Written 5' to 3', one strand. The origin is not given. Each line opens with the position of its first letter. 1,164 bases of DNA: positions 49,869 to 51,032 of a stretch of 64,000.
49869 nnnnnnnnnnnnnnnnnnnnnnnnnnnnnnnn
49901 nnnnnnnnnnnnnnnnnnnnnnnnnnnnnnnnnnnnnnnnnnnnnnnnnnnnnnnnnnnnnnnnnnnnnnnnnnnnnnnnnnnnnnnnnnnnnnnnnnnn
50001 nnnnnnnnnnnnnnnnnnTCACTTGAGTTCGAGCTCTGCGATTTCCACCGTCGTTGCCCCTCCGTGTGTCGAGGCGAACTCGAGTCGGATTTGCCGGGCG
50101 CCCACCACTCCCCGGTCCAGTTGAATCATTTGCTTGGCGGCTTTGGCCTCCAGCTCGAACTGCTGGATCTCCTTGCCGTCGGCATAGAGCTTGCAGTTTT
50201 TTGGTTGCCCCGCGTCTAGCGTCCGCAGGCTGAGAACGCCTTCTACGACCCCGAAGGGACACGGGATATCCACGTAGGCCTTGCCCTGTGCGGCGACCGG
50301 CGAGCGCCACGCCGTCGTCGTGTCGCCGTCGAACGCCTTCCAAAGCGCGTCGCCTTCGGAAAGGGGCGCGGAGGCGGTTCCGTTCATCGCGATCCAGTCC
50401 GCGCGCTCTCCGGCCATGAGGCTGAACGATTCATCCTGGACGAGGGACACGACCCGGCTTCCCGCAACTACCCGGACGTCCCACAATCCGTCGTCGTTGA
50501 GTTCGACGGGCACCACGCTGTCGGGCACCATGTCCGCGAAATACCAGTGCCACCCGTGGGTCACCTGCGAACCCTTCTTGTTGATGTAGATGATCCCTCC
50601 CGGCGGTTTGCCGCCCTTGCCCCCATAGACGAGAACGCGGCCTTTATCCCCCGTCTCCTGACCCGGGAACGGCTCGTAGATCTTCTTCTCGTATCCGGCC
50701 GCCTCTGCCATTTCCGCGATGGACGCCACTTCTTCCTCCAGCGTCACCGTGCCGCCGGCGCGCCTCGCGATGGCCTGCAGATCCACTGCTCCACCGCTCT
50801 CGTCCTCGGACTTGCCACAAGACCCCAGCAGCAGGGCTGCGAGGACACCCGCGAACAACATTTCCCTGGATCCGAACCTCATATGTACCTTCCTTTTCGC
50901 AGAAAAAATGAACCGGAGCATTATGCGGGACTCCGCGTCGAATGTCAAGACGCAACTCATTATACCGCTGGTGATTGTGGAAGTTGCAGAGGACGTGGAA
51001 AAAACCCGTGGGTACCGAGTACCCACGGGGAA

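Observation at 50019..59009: Envelope phospho-signalling neighbourhood: a PEGA/Ig-ectodomain Ser/Thr kinase operon with three surface proteins, a divergent PP2C, an FHA protein and an outer-membrane barrel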

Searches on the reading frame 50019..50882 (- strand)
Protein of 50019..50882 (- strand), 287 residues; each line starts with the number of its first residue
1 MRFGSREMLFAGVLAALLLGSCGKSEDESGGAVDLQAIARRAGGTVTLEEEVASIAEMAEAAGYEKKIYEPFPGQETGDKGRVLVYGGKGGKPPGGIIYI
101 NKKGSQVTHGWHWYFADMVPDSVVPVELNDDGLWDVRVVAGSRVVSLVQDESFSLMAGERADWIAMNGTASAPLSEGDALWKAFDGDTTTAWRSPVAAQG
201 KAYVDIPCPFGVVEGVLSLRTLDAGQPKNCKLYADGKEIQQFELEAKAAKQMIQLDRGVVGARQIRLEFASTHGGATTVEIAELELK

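Call 4: search_protein_families(library=pfam, max_evalue=0.01, proteins=[window:50019-50882:-])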
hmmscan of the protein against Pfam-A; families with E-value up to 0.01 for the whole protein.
window:50019-50882:- (287 aa): 1 family
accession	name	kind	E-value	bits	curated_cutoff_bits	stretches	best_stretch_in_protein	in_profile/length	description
PF00754.31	F5_F8_type_C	-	0.007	16.9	28.2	0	169-284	3-127/127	F5/8 type C domain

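Call 24: search_protein_families(library=ncbifam, max_evalue=0.1, proteins=[window:50019-50882:-])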
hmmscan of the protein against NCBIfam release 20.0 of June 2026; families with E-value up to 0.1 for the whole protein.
window:50019-50882:- (287 aa): 2 families
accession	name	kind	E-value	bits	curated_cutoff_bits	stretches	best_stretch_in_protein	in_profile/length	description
NF047619.1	NADase_discoid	domain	0.00022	21.3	38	1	225-282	70-127/130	NADase-type glycan-binding domain-containing protein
NF052297.1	VV20781_fam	subfamily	0.0033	17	155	1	217-277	108-171/229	VV20781 family protein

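Call 57: search_protein_families(library=pfam, alignment_id=A4, max_evalue=0.01)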
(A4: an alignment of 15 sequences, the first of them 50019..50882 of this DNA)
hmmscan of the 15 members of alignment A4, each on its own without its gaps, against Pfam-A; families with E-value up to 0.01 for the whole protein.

A. member 1, window:50019-50882:- (287 aa): 1 family
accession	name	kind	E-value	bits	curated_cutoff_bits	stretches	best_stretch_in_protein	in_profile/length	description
PF00754.31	F5_F8_type_C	-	0.007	16.9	28.2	0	169-284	3-127/127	F5/8 type C domain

B. families by the number of members that match (of 15 scanned): 3 families
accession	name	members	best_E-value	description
PF00754.31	F5_F8_type_C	2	0.0037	F5/8 type C domain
PF08305.17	NPCBM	1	0.0019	NPCBM/NEW2 domain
PF13670.12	PepSY_2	1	0.0024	Peptidase propeptide and YPEB domain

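Call 58: search_solved_structures(query=A4, max_evalue=1)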
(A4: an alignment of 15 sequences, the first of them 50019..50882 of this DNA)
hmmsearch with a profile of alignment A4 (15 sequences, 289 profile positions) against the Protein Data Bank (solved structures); distinct sequences matched with E-value up to 1: 5.
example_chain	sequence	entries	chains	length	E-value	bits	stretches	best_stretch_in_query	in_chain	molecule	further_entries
9r6v_A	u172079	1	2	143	0.041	16.4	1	186-288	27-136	E3 ubiquitin-protein ligase HECTD3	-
7blg_A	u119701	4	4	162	0.078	15.5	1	171-286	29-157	family 32 carbohydrate-binding module from Bacteroides thetaiotaomicron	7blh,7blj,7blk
4uto_A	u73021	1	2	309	0.098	15.1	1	9-113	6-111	MANGANESE ABC TRANSPORTER SUBSTRATE-BINDING LIPOPROTEIN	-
4utp_A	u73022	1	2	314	0.099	15.1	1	9-113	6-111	MANGANESE ABC TRANSPORTER SUBSTRATE-BINDING LIPOPROTEIN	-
6w98_A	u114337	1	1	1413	0.38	13.2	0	180-238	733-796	F5/8 type C domain-containing protein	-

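Call 87: search_protein_families(library=padloc, max_evalue=0.001, proteins=[window:50019-50882:-])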
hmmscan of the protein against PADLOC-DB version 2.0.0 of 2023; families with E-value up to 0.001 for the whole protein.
window:50019-50882:- (287 aa): 0 families
